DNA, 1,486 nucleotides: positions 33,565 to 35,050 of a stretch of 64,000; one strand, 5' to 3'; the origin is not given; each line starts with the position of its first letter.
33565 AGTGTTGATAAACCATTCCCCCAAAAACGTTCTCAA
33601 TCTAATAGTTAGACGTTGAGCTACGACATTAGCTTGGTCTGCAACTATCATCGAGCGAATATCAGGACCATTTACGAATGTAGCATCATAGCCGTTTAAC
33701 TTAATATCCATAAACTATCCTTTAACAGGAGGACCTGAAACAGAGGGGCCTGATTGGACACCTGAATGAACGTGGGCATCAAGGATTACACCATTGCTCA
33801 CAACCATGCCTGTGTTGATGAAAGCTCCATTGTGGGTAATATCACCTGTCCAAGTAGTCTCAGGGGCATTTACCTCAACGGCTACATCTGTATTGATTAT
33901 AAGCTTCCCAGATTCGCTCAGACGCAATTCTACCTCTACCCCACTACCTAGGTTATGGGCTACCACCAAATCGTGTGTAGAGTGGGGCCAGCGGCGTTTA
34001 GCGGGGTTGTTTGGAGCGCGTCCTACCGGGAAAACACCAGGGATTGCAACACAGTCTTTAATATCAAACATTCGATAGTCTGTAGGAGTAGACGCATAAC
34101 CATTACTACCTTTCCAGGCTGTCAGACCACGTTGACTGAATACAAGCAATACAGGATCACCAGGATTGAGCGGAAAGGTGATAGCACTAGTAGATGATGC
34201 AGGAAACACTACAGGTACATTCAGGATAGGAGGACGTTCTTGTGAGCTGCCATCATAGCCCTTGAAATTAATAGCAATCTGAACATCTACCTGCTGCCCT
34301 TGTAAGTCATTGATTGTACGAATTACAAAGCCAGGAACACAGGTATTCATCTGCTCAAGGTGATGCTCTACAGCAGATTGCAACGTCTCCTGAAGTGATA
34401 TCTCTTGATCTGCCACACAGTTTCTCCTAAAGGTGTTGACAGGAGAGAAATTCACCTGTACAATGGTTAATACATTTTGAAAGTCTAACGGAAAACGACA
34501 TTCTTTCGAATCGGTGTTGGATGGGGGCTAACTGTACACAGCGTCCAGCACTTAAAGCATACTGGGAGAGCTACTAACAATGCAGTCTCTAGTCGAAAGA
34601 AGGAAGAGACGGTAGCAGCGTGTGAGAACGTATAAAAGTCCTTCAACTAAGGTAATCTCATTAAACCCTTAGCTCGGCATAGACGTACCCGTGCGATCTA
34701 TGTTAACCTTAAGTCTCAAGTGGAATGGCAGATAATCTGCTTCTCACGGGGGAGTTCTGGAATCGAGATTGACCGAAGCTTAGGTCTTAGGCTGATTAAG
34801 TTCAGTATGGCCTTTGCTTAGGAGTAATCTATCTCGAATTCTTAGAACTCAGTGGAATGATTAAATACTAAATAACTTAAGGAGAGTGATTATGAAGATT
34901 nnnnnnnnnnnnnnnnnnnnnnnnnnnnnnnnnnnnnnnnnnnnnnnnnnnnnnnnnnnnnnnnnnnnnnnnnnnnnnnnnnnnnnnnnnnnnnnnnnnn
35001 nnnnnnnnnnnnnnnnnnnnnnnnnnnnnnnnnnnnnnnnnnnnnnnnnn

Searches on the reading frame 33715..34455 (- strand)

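Call 38: search_protein_families(library=phrogs, proteins=[window:33715-34455:-], max_evalue=0.00001)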
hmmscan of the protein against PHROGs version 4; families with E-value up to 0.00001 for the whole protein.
window:33715-34455:- (246 aa): 1 family
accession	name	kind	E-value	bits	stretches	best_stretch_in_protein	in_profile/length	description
phrog_20516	-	unknown function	4.6e-08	34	1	178-239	18-79/82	-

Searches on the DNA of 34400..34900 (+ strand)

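Call 8: search_rna_families(source=window, start=34400, end=34900, threshold=evalue, max_evalue=10, show_alignments=3)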
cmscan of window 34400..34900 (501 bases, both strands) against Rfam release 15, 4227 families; matches with E-value up to 10: 1.
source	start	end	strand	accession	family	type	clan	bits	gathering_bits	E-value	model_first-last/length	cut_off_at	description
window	34623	34717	-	RF02213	ZFAT-AS1_3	Gene; lncRNA;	-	13.6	70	1.7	1-80/80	no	ZFAT antisense RNA 1 conserved region 3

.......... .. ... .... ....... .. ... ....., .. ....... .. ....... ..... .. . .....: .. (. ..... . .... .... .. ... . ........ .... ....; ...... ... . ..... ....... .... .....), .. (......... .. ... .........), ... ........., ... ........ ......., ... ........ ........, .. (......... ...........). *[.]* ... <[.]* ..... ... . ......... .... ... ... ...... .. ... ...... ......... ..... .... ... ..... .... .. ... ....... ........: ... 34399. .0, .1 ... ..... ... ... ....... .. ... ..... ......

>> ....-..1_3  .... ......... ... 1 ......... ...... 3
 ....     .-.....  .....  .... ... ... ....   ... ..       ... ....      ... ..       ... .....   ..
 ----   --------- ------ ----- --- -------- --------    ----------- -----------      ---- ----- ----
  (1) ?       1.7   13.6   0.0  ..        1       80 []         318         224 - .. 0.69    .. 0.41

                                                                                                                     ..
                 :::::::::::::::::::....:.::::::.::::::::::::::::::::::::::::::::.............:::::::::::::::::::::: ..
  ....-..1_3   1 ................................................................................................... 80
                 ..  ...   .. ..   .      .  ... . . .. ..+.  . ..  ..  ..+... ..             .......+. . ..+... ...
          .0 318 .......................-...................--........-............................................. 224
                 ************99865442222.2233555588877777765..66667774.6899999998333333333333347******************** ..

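Call 68: search_dna_similar(query=window:34470-34892:+, collection=phages, mode=distant, max_evalue=0.01, max_rows=20)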
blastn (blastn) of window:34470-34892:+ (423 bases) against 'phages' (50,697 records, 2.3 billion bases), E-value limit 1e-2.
No match.
